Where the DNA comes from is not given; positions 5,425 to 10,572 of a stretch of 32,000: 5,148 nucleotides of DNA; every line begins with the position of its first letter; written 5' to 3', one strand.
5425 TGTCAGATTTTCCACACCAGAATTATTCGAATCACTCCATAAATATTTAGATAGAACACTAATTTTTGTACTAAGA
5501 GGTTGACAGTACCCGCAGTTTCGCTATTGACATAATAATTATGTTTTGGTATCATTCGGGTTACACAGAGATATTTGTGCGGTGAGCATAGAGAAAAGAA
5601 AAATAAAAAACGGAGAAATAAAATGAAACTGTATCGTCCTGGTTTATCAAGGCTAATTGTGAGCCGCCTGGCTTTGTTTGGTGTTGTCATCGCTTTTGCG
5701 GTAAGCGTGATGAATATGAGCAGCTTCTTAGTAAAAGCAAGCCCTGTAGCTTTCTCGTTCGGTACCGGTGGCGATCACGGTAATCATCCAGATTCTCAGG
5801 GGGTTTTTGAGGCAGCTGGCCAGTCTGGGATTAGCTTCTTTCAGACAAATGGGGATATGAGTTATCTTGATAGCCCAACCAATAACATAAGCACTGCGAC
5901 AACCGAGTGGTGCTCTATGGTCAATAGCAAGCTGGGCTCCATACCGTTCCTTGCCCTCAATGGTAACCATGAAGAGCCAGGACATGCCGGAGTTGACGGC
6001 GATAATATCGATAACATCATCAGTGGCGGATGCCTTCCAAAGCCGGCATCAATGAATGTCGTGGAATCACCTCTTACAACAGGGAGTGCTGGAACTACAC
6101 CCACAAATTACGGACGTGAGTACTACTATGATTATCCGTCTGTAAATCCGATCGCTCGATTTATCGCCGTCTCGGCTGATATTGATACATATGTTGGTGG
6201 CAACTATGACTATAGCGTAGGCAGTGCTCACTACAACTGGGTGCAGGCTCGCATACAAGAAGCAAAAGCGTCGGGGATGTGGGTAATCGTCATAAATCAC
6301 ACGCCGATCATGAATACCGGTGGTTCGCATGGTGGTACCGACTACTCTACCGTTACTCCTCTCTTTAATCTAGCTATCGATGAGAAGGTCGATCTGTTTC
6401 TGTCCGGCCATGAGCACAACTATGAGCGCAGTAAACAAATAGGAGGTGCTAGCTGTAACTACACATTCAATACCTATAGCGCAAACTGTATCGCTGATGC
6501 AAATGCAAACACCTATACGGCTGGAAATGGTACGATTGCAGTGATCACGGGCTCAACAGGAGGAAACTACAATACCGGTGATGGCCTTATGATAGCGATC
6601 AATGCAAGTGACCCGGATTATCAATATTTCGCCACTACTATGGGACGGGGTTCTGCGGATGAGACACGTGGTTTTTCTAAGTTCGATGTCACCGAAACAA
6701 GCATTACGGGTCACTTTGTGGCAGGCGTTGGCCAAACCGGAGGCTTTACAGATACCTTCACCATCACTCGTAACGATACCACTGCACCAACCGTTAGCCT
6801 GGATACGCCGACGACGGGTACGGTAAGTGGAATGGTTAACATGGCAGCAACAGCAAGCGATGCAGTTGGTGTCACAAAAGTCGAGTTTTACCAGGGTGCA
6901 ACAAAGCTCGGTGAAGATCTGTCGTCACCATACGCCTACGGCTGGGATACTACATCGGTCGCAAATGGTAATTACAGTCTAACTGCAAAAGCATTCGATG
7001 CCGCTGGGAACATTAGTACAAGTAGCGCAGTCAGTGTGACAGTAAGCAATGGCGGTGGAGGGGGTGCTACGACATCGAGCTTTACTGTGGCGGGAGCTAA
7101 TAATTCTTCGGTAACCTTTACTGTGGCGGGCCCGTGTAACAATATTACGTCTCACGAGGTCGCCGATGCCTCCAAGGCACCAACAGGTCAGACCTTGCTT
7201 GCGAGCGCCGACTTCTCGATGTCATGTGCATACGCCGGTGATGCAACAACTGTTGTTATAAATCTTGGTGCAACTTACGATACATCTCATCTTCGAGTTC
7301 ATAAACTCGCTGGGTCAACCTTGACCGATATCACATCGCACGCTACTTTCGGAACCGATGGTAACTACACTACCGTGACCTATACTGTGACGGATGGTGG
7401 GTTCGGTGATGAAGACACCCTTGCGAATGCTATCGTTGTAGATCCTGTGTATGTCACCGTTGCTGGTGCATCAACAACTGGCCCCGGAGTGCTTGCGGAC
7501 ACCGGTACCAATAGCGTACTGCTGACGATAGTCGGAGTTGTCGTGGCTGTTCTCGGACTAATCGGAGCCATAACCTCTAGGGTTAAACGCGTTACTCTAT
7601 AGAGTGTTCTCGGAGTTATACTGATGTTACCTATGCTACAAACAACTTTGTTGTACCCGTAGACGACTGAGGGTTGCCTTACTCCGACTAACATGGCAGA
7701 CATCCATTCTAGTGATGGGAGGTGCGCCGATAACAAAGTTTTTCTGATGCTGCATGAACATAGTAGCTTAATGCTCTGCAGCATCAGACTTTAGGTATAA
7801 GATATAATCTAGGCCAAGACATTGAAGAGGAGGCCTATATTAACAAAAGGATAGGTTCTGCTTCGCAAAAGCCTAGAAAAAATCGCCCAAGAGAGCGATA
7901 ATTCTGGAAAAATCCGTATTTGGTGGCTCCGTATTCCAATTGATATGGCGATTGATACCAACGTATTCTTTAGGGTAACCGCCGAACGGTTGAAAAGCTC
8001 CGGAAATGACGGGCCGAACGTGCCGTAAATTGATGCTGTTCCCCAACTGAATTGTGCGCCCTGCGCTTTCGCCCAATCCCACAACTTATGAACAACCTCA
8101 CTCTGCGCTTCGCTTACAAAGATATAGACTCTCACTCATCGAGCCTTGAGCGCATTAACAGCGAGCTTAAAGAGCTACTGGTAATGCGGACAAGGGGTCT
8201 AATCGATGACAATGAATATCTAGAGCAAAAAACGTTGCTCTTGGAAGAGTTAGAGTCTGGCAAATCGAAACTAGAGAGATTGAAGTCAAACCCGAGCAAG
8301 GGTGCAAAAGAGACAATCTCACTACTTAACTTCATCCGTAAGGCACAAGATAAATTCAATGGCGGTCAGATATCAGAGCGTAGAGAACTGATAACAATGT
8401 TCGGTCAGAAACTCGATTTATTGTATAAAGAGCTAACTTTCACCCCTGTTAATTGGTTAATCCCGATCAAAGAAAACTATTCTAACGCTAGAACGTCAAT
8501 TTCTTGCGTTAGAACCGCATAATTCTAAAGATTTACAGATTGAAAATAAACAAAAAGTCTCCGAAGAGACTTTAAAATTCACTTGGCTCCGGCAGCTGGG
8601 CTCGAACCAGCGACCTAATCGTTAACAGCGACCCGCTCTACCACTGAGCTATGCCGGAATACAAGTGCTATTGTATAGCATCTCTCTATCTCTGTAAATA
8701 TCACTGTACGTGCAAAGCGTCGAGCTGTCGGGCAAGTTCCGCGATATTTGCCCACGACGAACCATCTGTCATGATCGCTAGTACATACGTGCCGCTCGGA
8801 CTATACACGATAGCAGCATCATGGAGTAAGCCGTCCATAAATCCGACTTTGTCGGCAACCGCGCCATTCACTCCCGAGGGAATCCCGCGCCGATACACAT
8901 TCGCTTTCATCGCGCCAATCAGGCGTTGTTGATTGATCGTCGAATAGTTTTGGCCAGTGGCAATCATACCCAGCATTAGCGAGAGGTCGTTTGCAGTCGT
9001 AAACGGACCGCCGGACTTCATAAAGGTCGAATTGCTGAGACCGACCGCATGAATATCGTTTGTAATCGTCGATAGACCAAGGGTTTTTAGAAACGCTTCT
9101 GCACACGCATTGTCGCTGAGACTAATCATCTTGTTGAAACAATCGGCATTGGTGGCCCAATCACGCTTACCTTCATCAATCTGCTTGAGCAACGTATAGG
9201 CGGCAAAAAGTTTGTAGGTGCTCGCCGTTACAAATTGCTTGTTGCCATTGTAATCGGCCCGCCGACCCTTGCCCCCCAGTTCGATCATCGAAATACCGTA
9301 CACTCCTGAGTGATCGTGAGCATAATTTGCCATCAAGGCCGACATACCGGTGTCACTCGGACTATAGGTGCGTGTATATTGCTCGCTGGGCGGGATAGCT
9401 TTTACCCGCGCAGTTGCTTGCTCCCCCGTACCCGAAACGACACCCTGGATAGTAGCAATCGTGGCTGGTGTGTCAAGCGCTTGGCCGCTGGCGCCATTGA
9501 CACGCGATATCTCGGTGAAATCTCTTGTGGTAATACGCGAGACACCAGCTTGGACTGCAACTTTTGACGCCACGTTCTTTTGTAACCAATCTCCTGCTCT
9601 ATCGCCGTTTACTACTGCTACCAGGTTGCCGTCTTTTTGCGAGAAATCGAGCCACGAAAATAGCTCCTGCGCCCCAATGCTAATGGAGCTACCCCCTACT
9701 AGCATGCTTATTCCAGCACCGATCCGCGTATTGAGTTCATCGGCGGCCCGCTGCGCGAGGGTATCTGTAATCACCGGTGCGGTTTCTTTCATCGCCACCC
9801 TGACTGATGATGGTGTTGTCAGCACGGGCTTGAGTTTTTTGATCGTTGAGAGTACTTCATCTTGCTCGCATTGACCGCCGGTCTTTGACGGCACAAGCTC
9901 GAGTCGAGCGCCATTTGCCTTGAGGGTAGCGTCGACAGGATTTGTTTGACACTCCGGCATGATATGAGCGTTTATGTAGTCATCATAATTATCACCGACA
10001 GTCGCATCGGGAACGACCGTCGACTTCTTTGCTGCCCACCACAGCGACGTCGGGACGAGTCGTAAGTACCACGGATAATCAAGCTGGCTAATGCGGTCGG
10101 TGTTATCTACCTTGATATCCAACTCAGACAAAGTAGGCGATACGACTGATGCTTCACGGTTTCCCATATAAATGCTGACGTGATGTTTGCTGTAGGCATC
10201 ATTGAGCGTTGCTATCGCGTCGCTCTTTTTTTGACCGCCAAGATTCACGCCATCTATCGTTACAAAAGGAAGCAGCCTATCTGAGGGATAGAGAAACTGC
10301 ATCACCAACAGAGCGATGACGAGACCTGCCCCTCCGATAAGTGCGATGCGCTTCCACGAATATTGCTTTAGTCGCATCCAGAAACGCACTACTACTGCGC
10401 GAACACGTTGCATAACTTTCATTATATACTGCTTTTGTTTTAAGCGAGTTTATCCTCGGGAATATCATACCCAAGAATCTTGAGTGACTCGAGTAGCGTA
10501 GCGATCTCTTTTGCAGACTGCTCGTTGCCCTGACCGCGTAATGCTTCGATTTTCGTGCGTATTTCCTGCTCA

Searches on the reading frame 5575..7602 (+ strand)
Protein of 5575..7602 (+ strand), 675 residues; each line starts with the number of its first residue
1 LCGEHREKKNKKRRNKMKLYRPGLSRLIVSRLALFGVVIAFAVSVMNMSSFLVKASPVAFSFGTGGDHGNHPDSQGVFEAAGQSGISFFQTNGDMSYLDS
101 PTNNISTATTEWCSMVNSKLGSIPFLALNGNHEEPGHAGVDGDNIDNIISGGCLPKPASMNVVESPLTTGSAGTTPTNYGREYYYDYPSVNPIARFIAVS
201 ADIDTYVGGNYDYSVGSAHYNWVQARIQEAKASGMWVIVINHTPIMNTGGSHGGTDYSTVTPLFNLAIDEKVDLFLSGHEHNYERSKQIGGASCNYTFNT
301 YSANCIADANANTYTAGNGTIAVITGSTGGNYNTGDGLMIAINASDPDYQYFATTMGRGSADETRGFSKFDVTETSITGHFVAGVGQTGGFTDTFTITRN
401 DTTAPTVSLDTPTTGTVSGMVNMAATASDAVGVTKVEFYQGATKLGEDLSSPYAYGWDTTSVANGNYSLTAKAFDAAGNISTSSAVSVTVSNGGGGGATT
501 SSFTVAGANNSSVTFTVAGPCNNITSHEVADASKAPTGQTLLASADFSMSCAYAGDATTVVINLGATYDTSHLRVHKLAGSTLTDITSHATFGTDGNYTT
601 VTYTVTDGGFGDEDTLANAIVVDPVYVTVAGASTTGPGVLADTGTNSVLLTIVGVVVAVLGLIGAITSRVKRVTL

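Call 57: search_protein_families(library=pfam, proteins=[window:5575-7602:+], max_evalue=0.00001)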
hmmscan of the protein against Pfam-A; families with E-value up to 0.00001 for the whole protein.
window:5575-7602:+ (675 aa): 2 families
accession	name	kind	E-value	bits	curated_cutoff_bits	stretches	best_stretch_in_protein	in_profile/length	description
PF17957.7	Big_7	-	3.3e-16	60.1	24.1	1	405-471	1-70/70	Bacterial Ig domain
PF00149.33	Metallophos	-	9.9e-09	36.3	21.5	1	68-283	10-191/191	Calcineurin-like phosphoesterase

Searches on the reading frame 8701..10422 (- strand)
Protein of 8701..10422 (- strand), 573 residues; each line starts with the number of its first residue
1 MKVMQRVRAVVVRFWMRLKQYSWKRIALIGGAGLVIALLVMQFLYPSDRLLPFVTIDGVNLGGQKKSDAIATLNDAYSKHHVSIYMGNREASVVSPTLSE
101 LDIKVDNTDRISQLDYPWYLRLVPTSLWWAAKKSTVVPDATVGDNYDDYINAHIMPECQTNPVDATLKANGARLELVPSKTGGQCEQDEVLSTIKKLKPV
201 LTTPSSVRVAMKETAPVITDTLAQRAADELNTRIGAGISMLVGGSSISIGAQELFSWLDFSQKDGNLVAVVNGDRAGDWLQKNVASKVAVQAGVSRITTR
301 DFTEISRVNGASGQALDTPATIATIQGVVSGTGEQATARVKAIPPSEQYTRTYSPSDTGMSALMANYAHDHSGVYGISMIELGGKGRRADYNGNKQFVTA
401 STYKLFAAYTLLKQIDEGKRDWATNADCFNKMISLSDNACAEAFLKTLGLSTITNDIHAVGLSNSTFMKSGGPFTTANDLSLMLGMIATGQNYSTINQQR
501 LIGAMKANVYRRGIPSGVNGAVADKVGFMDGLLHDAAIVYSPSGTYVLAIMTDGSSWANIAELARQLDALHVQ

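Call 57: search_protein_families(library=pfam, proteins=[window:8701-10422:-], max_evalue=0.00001)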
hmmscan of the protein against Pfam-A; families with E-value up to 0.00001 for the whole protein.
window:8701-10422:- (573 aa): 1 family
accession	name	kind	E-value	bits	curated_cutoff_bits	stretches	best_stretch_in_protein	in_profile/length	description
PF13354.11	Beta-lactamase2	-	1.3e-28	100.3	22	2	425-552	75-214/214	Beta-lactamase enzyme family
